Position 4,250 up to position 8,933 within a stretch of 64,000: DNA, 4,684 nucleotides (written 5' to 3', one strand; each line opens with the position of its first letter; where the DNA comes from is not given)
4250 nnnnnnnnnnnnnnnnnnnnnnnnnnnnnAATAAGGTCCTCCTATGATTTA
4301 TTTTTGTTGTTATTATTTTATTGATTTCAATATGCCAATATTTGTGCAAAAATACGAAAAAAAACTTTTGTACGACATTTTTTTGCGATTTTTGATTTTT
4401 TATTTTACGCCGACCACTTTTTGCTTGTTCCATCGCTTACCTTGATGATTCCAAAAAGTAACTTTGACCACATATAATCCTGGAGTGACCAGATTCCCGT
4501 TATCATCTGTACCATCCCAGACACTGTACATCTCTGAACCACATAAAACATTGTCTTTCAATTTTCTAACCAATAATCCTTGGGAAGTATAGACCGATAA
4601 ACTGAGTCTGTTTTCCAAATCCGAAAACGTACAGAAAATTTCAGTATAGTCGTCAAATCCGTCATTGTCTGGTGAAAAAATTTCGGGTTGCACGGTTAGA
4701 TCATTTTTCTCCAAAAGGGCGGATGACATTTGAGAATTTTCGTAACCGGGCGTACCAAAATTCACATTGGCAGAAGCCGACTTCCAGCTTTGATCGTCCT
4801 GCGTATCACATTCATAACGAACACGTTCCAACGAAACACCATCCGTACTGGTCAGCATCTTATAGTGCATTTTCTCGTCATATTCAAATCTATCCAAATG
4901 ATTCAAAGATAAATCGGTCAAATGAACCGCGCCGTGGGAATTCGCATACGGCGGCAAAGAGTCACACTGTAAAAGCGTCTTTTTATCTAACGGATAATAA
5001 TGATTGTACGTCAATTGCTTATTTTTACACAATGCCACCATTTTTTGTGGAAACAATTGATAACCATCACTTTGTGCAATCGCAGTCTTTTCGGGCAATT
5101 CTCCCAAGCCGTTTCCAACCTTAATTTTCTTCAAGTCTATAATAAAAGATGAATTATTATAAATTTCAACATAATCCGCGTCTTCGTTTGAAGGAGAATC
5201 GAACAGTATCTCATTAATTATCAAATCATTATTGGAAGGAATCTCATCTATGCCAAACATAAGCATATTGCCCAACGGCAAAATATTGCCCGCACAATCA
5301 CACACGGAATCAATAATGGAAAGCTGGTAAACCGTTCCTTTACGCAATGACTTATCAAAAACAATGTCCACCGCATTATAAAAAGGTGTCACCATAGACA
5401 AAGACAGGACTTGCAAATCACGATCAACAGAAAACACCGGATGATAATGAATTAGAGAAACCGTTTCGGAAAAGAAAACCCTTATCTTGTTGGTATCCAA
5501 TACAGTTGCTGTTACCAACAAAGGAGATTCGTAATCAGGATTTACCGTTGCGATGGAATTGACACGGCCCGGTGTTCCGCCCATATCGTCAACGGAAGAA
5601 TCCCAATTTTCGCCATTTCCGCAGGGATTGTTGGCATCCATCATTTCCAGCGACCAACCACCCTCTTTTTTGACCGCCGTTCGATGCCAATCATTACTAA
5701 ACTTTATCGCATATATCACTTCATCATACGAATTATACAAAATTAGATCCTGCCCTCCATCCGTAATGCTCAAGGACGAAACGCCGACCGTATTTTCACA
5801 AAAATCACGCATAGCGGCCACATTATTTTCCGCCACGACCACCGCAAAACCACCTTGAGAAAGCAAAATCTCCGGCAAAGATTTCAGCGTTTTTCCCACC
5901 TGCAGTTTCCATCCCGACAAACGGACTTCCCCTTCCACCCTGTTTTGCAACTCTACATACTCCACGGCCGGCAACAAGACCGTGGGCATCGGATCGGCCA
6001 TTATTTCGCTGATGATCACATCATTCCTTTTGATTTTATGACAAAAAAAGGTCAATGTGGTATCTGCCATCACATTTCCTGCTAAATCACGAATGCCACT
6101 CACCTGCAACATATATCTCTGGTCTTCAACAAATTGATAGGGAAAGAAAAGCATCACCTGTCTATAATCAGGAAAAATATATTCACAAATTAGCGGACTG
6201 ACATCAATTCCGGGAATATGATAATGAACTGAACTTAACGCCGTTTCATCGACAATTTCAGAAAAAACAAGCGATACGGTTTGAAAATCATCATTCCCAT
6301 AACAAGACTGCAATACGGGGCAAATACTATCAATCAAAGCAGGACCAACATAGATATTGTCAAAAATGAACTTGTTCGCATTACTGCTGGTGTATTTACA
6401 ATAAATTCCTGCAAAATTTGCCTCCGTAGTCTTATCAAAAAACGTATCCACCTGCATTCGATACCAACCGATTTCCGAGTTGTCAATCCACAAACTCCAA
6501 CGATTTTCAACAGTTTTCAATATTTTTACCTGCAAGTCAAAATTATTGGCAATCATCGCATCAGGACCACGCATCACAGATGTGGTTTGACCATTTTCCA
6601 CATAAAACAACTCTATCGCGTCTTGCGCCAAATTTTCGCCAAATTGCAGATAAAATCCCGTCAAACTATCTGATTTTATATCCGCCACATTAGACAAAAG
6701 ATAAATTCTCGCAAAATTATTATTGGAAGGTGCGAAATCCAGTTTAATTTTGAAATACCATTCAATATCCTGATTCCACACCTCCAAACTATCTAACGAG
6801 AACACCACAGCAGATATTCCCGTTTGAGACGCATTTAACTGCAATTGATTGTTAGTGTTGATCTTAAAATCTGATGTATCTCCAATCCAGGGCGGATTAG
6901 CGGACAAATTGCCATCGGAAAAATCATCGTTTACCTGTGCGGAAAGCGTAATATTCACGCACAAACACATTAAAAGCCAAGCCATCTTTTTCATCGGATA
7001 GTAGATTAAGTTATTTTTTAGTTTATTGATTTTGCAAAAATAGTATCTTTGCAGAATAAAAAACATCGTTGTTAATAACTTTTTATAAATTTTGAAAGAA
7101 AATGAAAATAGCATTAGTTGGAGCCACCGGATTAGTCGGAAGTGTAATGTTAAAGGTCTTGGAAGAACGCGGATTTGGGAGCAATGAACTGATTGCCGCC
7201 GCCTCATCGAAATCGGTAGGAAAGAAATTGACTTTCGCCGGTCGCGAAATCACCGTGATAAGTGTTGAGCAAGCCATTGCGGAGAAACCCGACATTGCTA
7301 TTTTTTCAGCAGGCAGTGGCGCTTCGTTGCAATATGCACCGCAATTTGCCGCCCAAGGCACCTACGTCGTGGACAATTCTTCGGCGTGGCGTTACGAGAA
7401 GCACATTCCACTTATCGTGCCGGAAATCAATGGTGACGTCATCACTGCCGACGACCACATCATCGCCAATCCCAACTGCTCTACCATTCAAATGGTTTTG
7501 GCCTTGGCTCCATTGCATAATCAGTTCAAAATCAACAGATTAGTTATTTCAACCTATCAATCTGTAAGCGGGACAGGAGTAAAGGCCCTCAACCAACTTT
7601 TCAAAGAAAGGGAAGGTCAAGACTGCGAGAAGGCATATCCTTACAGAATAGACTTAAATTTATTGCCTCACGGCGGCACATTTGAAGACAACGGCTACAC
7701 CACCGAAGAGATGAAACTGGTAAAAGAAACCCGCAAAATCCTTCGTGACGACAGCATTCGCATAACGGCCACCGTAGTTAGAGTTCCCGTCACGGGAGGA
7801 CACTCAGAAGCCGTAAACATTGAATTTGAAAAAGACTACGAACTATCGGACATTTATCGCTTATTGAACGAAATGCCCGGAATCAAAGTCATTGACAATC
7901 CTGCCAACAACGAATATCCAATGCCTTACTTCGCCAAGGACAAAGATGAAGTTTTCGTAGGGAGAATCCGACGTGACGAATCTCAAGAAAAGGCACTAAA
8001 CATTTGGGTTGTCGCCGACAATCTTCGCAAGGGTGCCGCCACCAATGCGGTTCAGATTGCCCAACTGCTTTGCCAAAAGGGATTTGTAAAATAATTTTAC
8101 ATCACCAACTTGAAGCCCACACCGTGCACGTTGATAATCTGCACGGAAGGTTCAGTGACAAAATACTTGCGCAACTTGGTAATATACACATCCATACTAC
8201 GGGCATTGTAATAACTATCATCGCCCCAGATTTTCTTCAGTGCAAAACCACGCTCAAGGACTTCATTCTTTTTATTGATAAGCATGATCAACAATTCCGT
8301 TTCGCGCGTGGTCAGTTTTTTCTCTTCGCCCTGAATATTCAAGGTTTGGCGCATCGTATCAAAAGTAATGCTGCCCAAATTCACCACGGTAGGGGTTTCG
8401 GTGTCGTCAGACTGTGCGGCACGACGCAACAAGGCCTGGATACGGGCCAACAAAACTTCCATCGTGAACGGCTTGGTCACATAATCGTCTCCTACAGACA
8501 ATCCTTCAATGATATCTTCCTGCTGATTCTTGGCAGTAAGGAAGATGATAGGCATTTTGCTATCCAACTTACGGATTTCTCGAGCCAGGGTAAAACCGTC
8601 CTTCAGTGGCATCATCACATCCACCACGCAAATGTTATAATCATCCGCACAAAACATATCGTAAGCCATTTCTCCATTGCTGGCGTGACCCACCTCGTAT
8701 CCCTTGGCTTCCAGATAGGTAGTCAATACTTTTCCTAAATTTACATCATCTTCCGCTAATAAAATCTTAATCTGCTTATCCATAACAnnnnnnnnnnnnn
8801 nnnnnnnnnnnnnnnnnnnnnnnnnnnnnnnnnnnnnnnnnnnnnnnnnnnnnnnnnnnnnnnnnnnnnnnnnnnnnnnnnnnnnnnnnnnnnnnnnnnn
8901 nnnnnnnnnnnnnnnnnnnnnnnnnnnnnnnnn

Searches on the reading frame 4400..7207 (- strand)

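Call 32: search_protein_families(library=pfam, proteins=[window:4400-7207:-], max_evalue=0.00001)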
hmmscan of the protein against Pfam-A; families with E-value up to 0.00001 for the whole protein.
window:4400-7207:- (935 aa): 3 families
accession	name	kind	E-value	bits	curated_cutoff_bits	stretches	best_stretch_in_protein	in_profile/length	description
PF00932.25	LTD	-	3.3e-20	72.9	34.3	2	394-501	5-105/109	Lamin Tail Domain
PF13205.12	Big_5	-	1.4e-07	32.6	23.6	0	568-642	17-94/105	Bacterial Ig-like domain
PF13585.12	CHU_C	-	3.9e-06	27.3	27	0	841-925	4-78/86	CHU_C Type IX secretion signal domain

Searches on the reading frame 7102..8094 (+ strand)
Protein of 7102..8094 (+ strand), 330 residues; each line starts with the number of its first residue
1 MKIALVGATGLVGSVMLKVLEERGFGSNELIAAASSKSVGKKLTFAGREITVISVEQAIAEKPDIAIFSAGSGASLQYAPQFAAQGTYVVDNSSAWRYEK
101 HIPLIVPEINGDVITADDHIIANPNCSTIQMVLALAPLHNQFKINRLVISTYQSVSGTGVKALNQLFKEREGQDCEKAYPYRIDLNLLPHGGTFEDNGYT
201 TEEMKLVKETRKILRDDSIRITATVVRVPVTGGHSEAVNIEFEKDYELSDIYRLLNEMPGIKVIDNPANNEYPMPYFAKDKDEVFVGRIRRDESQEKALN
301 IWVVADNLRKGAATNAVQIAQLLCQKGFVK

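Call 32: search_protein_families(library=pfam, proteins=[window:7102-8094:+], max_evalue=0.00001)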
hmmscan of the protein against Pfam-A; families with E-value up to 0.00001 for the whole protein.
window:7102-8094:+ (330 aa): 2 families
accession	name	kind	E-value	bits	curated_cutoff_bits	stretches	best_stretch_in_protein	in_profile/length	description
PF02774.23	Semialdhyde_dhC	-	1.1e-48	166.3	26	1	135-310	1-184/184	Semialdehyde dehydrogenase, dimerisation domain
PF01118.30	Semialdhyde_dh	-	5.3e-30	104.7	26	1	2-114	1-118/121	Semialdehyde dehydrogenase, NAD binding domain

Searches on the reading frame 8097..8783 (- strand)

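Call 32: search_protein_families(library=pfam, proteins=[window:8097-8783:-], max_evalue=0.00001)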
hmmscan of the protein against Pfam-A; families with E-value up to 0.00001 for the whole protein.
window:8097-8783:- (228 aa): 2 families
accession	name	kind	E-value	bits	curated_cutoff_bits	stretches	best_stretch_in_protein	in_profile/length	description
PF00072.30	Response_reg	-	3.9e-26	91.8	30.2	1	7-116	1-111/111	Response regulator receiver domain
PF00486.34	Trans_reg_C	-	7.7e-16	58.4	26.2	1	152-226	1-77/77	Transcriptional regulatory protein, C terminal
